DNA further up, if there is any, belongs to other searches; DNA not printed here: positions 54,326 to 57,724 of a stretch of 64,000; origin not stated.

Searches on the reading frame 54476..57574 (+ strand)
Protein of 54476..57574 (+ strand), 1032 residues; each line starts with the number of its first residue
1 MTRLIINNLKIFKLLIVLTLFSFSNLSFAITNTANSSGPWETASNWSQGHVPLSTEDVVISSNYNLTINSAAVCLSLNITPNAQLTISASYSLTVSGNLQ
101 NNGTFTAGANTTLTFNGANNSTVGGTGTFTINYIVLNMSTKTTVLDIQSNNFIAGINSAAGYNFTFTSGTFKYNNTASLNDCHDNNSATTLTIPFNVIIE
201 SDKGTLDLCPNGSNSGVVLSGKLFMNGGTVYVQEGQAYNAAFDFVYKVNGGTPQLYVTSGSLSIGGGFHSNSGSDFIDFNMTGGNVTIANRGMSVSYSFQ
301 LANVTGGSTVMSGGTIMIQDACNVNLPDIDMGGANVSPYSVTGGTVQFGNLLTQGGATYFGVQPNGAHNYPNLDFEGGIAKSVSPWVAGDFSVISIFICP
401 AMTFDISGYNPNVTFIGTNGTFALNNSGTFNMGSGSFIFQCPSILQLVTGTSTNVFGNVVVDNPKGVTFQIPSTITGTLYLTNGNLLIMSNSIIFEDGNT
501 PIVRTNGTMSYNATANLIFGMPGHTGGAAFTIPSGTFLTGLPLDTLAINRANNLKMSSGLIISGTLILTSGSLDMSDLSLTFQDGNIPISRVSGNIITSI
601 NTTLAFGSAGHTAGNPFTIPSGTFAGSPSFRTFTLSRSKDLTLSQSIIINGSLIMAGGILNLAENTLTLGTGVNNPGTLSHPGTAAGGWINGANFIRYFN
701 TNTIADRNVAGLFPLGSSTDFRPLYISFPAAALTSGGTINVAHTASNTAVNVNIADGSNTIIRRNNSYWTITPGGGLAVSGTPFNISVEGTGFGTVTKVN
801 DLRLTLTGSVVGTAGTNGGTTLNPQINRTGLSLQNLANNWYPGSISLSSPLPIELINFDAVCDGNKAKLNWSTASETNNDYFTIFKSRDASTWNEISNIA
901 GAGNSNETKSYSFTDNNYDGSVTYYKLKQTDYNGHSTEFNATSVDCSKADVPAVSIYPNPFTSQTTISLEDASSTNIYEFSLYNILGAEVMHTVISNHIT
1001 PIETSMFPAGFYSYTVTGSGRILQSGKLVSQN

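Call 12: search_protein_families(library=pfam, proteins=[window:54476-57574:+])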
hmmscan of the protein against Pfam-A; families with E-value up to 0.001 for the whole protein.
window:54476-57574:+ (1032 aa): 1 family
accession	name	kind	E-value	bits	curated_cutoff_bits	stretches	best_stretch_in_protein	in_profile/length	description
PF18962.6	Por_Secre_tail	-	2e-07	31.7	27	1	956-1020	1-66/75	Secretion system C-terminal sorting domain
